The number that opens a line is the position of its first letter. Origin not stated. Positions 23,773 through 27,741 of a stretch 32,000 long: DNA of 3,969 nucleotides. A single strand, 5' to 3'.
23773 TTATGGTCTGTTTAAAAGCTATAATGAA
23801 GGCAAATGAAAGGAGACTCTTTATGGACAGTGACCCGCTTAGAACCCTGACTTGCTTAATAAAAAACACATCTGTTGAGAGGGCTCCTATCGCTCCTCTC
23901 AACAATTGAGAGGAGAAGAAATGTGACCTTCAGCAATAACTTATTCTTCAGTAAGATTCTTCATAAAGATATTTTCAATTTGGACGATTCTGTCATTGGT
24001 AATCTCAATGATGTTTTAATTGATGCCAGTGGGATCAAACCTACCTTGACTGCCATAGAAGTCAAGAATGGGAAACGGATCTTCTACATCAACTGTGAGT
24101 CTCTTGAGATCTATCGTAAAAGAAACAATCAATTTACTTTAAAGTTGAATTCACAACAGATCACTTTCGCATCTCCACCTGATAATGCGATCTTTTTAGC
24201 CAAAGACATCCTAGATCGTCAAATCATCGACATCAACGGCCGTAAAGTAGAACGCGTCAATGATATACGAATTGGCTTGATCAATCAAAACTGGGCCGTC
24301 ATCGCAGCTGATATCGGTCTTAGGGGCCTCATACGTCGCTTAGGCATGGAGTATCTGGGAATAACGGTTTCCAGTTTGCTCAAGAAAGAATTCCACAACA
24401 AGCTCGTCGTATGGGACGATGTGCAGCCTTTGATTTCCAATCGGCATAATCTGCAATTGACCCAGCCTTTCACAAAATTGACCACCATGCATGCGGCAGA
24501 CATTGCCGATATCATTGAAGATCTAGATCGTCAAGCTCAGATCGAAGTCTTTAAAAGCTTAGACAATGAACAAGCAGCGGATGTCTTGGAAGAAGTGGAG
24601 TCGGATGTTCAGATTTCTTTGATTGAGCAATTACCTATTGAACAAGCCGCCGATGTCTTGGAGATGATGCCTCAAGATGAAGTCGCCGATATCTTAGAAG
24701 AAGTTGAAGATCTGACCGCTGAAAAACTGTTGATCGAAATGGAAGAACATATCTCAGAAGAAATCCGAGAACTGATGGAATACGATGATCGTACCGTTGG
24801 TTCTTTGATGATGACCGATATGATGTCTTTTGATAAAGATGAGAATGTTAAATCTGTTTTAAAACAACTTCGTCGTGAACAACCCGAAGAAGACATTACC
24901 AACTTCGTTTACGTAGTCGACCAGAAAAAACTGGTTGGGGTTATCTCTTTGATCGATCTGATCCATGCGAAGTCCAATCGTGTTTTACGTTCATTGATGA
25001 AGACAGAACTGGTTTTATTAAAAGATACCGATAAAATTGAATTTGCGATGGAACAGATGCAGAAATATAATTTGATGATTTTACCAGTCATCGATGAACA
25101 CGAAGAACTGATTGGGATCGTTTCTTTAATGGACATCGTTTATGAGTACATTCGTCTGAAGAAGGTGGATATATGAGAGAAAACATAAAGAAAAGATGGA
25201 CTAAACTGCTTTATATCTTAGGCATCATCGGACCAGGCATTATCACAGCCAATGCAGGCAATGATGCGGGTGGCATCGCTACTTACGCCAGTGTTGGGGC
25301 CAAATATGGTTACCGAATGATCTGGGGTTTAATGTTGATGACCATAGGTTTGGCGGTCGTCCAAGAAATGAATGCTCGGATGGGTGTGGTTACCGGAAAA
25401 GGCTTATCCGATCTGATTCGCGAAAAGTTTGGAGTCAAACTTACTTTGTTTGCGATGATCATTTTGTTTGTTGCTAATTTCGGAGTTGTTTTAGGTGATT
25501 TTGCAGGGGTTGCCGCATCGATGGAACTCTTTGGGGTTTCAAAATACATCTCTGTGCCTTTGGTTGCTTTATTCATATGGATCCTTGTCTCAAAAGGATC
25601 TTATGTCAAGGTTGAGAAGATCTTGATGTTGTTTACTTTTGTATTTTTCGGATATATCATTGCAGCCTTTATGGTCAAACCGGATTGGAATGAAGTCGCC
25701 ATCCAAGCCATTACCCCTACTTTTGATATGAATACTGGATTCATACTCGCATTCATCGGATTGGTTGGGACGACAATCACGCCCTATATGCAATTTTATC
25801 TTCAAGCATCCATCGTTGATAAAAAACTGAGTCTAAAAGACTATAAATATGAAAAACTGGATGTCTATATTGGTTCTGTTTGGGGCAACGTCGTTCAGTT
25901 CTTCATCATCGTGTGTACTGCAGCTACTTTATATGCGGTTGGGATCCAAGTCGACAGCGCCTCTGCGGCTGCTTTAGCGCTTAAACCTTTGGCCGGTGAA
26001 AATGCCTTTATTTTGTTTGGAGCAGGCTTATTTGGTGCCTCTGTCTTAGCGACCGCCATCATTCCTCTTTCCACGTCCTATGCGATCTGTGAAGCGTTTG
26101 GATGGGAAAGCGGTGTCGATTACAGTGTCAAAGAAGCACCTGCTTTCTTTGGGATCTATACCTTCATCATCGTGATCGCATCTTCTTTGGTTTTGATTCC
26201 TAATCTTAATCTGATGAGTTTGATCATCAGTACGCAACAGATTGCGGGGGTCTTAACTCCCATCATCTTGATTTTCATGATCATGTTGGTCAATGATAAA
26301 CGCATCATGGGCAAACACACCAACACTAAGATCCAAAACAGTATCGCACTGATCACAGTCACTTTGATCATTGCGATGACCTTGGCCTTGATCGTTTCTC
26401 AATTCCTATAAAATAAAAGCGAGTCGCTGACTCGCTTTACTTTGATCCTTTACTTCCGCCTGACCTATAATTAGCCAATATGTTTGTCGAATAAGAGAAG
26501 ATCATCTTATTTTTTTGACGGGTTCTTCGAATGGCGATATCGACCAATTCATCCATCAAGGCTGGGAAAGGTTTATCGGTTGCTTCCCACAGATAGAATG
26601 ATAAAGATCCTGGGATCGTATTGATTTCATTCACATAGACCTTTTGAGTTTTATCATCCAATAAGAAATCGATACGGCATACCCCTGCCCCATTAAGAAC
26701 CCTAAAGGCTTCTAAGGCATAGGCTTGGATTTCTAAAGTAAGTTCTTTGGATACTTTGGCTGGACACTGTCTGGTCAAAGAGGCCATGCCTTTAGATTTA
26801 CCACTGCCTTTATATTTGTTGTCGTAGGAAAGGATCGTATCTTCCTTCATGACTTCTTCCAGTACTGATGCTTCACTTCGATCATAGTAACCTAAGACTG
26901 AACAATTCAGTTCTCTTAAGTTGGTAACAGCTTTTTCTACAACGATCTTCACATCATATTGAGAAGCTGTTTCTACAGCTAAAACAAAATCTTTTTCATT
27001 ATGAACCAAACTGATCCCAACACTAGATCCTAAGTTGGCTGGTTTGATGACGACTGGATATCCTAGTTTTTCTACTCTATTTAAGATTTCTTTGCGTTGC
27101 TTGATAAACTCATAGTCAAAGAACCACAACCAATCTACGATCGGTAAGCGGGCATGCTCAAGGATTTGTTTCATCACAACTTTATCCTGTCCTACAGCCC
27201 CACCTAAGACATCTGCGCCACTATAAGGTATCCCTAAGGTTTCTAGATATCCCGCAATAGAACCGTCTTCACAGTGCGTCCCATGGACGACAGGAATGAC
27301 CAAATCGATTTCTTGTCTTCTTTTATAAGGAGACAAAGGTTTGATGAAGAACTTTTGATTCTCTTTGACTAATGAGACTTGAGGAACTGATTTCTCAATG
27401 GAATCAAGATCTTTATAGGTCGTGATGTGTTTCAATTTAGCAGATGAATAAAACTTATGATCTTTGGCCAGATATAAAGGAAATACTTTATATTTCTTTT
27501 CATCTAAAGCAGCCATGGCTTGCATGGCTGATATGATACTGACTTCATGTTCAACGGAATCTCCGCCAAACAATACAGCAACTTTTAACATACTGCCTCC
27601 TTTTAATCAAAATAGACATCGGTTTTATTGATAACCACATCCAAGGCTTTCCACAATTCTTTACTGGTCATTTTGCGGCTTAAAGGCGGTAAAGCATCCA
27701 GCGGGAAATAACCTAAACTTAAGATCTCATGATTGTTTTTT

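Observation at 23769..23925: Leader with a Pro-containing uORF threaded through a three-way alternative hairpin that can sequester the SD of the Mg2+ operon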

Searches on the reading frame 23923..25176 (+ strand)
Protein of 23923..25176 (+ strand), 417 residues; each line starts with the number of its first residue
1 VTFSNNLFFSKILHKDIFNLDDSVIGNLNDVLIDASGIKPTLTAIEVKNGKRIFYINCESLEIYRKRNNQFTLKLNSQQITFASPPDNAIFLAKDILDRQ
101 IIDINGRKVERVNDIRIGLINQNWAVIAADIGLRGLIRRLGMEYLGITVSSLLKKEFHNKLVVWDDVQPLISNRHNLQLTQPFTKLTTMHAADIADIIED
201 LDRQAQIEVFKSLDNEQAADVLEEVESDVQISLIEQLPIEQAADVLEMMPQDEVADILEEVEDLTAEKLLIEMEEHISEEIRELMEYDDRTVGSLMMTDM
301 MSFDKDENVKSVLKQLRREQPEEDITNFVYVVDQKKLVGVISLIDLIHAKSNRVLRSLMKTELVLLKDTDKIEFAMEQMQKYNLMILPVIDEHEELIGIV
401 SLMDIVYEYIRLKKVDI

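Call 6: search_protein_families(library=pfam, proteins=[window:23923-25176:+])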
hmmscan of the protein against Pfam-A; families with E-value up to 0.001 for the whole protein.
window:23923-25176:+ (417 aa): 4 families
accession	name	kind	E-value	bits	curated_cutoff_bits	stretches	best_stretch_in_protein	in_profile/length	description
PF03448.22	MgtE_N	-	2.9e-23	82.8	25.9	1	189-289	1-101/102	MgtE intracellular N domain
PF00571.33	CBS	-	5.3e-19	68.7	24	2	356-408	2-54/57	CBS domain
PF05239.21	PRC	-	1.9e-06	28.2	21.2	0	7-65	4-63/78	PRC-barrel domain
PF14495.11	Cytochrom_C550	-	4.3e-05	23.7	27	1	29-90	8-69/136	Cytochrome c-550 domain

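Call 7: search_protein_families(library=ncbifam, proteins=[window:23923-25176:+])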
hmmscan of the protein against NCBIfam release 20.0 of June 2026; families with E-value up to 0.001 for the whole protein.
window:23923-25176:+ (417 aa): 15 families
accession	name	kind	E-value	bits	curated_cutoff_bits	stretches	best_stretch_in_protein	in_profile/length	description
TIGR00400.1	mgtE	equivalog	1.2e-35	123.2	232.75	1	184-406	25-248/450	magnesium transporter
NF041552.1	TF_PrdR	equivalog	2.2e-07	29.6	795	1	288-407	4-123/577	sigma-54 dependent transcriptional regulator PrdR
NF011443.0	PRK14869.1-5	equivalog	6.1e-07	28.3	335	1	360-412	76-128/546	putative manganese-dependent inorganic diphosphatase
TIGR01302.1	IMP_dehydrog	equivalog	1.9e-06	27.1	481.5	1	294-406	84-197/450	IMP dehydrogenase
NF038279.1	TF_CBS_SpxR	exception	2.6e-06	26.4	600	1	322-406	218-302/427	CBS-HotDog domain-containing transcription factor SpxR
NF053603.1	HhpR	exception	2.7e-06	26.8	520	1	331-411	38-119/282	CBS domain-containing high hydrostatic pressure regulator HhpR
NF052358.1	GMPRedGuaB1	equivalog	7.8e-06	25.3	675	1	301-408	100-203/479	GMP reductase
NF011441.0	PRK14869.1-3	equivalog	1.7e-05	23.6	753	1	368-411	83-126/548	putative manganese-dependent inorganic diphosphatase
NF005869.0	PRK07807.1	equivalog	2.4e-05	23.6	549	1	327-407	121-202/479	GuaB1 family IMP dehydrogenase-related protein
NF011445.0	PRK14869.2-1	equivalog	7.3e-05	21.4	483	0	355-409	70-124/548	putative manganese-dependent inorganic diphosphatase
NF002505.0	PRK01862.1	equivalog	0.00015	20.6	482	1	325-413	477-574/577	ClcB-like voltage-gated chloride channel protein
TIGR01303.1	IMP_DH_rel_1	equivalog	0.00028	19.9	562.75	0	329-401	122-194/475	GuaB1 family IMP dehydrogenase-related protein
NF011449.0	PRK14869.2-5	equivalog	0.00039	19.6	411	0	356-407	151-203/451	putative manganese-dependent inorganic diphosphatase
NF011448.0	PRK14869.2-4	equivalog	0.0007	18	562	0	362-406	83-127/563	putative manganese-dependent inorganic diphosphatase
NF041630.1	CBS_CbpB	equivalog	0.00082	19.3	125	0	362-416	20-74/143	cyclic-di-AMP-binding protein CbpB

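Call 9: find_homologous_proteins(query=window:23923-25176:+, max_evalue=1e-30)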
Query window:23923-25176:+ (417 aa): 1254 proteins with E <= 1e-30 among 8000 candidates; the best 120 are listed.
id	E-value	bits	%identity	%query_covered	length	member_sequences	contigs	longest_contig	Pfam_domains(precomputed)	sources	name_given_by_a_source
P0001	1.4e-251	852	96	100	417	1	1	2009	PF00571.34,PF05239.22,PF03448.23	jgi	-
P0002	2.5e-250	848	95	100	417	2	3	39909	PF00571.34,PF05239.22,PF03448.23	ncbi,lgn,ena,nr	ncbi:MAG: MgtE integral membrane protein [Erysipelotrichaceae bacterium]|nr:MAG: MgtE integral membr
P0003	8.9e-246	833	94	100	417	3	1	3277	PF00571.34,PF05239.22,PF03448.23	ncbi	-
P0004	3.3e-232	789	89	100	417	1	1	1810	PF00571.34,PF05239.22,PF03448.23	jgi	-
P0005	1.0e-231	787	89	100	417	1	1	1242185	PF00571.34,PF05239.22,PF03448.23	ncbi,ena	-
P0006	2.1e-231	786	88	100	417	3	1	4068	PF14495.12,PF00571.34,PF05239.22,PF03448.23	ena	-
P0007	1.4e-230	783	88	100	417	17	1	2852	PF00571.34,PF05239.22,PF03448.23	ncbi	-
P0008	1.8e-230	783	89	100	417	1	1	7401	PF00571.34,PF05239.22,PF03448.23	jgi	jgi:magnesium transporter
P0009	3.9e-230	782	88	100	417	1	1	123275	PF00571.34,PF05239.22,PF03448.23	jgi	-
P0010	8.9e-230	781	88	100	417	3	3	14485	PF00571.34,PF05239.22,PF03448.23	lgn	-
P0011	1.0e-228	777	88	100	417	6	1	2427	PF00571.34,PF05239.22,PF03448.23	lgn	-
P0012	2.3e-228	776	88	100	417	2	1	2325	PF00571.34,PF05239.22,PF03448.23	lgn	-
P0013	7.4e-227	771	88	100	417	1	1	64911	PF00571.34,PF05239.22,PF03448.23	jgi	-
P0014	2.8e-221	753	84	100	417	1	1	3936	PF00571.34,PF05239.22,PF03448.23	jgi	-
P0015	4.0e-220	749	83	100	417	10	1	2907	PF00571.34,PF05239.22,PF03448.23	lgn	-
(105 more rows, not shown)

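Call 11: find_related_loci(query=A1, collection=genome_contigs, flank=3000)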
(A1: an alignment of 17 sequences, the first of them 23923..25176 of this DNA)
Query A1 (417 aa) in genome_contigs; peptide patterns used: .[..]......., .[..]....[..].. (x = any residue, [..] = any of these).
119 stretches matched a pattern; 65 encode a relative of the query (tblastn E <= 1e-3); 65 distinct loci.
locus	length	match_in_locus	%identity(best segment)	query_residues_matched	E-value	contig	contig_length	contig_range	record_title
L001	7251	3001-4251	95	1-417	0e+0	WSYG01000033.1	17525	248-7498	MAG: Erysipelotrichaceae bacterium isolate X3_MetaBAT.3 scaffold_1651, whole genome shotgun sequence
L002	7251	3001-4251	88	1-417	0e+0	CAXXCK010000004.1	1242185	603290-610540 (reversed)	MAG: Erysipelotrichaceae bacterium isolate b76e8e24-d245-4307-a20e-d676278d155c genome assembly, contig: contig_4, whole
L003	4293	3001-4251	87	1-417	0e+0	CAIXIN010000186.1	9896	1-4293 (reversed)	uncultured bacterium isolate Loclat_bin-03787 genome assembly, contig: bin-03787:186/284, whole genome shotgun sequence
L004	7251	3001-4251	87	1-417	0e+0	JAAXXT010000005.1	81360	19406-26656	MAG: Erysipelotrichaceae bacterium isolate W9_Combined_metabat2_129 W9_Combined_metabat2_129_NODE_161, whole genome shot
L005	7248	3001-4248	88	1-416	0e+0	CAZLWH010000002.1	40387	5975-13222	MAG TPA_asm: uncultured Erysipelotrichaceae bacterium isolate SRP272421_co2_819 genome assembly, contig: NODE_1877_lengt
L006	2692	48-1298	83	1-417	0e+0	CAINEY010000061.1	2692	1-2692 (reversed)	uncultured bacterium isolate LaPlata_bin-0469 genome assembly, contig: bin-0469:61/63, whole genome shotgun sequence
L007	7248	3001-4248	56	1-415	4e-154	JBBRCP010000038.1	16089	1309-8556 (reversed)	MAG: Erysipelotrichales bacterium isolate Co_metawrap_2408 Cmw_2408_k141_3645423_length_16089_cov_9.0500, whole genome s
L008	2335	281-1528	55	1-415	7e-154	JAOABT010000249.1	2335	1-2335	MAG: Clostridia bacterium isolate SKW185 k141_1126402, whole genome shotgun sequence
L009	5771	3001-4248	56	1-415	3e-144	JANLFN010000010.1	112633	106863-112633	MAG: Eubacteriales bacterium isolate A05DMB11 NODE_132_length_112633_cov_22.826201, whole genome shotgun sequence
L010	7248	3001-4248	53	1-415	3e-143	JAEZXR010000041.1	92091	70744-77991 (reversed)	MAG: Bacillota bacterium isolate OH_PFB_209 k127_1062964, whole genome shotgun sequence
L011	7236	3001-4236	54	1-409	2e-141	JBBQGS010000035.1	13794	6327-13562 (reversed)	MAG: Erysipelotrichales bacterium isolate Co_metawrap_945 Cmw_945_k141_22381616_length_13794_cov_9.0000, whole genome sh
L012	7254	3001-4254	52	1-415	1e-139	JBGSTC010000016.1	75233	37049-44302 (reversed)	MAG: Erysipelotrichaceae bacterium isolate JTS-AC397 k141_748546, whole genome shotgun sequence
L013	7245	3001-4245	53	1-414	3e-137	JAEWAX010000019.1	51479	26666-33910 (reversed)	MAG: Bacillota bacterium isolate OH_PBB_227 k127_1143071, whole genome shotgun sequence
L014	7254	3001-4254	53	1-415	7e-137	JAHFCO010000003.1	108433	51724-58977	MAG: Bacillota bacterium isolate nzgw223 NODE_104_length_108434_cov_4.078365, whole genome shotgun sequence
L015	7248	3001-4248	53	1-415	3e-136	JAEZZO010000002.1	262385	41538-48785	MAG: Bacillota bacterium isolate OH_PFB_52 k127_832594, whole genome shotgun sequence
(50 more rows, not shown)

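Call 23: find_related_loci(query=A1, collection=metagenome_contigs, flank=700)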
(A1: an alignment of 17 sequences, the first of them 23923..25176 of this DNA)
Query A1 (417 aa) in metagenome_contigs; peptide patterns used: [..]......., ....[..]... (x = any residue, [..] = any of these).
600 stretches matched a pattern (row limit reached: there are more); 142 encode a relative of the query (tblastn E <= 1e-3); the best 80 are kept; 80 distinct loci.
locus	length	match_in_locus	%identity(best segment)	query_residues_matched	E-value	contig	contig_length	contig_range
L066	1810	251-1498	89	1-416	0e+0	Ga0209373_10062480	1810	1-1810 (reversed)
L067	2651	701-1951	88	1-417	0e+0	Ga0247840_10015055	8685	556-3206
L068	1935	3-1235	89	7-417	0e+0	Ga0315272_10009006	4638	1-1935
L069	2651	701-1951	80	1-417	0e+0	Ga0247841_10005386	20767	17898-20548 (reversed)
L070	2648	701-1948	57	1-415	8e-155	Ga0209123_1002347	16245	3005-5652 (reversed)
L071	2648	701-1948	57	1-415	2e-154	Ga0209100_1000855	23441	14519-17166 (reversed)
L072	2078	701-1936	55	1-409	1e-153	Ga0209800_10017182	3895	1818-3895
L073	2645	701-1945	55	1-414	1e-148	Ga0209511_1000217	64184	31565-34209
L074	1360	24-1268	53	1-414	7e-160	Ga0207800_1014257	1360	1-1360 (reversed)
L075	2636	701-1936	53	1-409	1e-143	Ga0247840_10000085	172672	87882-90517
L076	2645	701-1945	51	1-414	5e-137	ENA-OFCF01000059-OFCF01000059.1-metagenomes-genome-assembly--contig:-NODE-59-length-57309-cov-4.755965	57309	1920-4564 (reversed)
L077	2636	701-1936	52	1-409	3e-139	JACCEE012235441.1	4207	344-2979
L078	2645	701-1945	47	4-417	6e-136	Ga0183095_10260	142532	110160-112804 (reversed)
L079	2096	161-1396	53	1-409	5e-143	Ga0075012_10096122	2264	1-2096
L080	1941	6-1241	53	1-409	6e-139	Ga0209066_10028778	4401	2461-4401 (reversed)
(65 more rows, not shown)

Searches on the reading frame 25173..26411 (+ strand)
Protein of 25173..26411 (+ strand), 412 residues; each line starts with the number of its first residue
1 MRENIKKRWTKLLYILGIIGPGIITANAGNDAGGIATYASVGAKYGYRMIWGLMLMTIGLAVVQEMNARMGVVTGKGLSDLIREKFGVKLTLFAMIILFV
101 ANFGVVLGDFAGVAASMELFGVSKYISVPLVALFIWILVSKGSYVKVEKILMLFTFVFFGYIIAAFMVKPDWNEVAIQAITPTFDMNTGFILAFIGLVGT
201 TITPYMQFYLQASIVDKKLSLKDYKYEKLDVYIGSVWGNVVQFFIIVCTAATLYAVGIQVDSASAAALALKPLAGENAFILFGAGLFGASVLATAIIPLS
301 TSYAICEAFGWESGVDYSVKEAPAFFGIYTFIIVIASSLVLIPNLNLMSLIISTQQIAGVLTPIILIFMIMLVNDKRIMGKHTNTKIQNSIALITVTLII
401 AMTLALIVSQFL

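Call 6: search_protein_families(library=pfam, proteins=[window:25173-26411:+])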
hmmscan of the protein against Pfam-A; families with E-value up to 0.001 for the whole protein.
window:25173-26411:+ (412 aa): 1 family
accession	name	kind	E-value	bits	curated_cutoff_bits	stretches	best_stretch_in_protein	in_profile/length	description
PF01566.24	Nramp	-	1.4e-94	317.5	29.8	1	35-385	1-356/357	Natural resistance-associated macrophage protein-like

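Call 7: search_protein_families(library=ncbifam, proteins=[window:25173-26411:+])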
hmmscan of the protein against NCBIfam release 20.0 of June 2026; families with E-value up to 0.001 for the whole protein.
window:25173-26411:+ (412 aa): 3 families
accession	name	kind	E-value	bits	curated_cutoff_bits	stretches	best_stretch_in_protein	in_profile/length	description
NF001923.0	PRK00701.1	subfamily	5.2e-37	127.6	430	1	7-411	25-436/439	Mn(2+) uptake NRAMP transporter MntH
TIGR01197.1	nramp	subfamily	7.4e-17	61.7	272.5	1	18-266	6-261/390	metal ion transporter, metal ion (Mn2+/Fe2+) transporter (Nramp) family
NF037982.1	Nramp_1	equivalog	2.5e-15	56.6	50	1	20-205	1-196/404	Nramp family divalent metal transporter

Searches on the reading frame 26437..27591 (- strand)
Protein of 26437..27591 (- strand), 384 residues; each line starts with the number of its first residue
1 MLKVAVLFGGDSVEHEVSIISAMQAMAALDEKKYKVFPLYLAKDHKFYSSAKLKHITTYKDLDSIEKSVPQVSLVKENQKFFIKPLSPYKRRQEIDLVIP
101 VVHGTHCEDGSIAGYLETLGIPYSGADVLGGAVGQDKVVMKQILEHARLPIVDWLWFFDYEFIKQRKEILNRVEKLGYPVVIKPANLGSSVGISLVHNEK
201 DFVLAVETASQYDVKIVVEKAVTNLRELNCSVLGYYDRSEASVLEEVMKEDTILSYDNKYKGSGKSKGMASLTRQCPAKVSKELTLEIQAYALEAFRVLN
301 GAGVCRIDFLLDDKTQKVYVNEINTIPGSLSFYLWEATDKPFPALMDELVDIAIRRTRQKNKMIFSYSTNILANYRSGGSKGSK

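Call 6: search_protein_families(library=pfam, proteins=[window:26437-27591:-])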
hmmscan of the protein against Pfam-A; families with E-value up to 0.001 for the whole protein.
window:26437-27591:- (384 aa): 5 families
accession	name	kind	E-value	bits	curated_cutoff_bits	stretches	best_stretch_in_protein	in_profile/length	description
PF07478.18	Dala_Dala_lig_C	-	4.7e-48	163.8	24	1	144-350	2-203/204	D-ala D-ala ligase C-terminus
PF01820.27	Dala_Dala_lig_N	-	3.5e-30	105.4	34.6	1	3-126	1-121/121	D-ala D-ala ligase N-terminus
PF02222.28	ATP-grasp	-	1.1e-11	45.2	27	1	159-324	12-160/179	ATP-grasp domain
PF02786.22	CPSase_L_D2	-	1.3e-11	44.9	19.8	1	136-325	1-178/211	Carbamoyl-phosphate synthase L chain, ATP binding domain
PF13535.11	ATP-grasp_4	-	0.00012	22.1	27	1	177-211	2-36/160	ATP-grasp domain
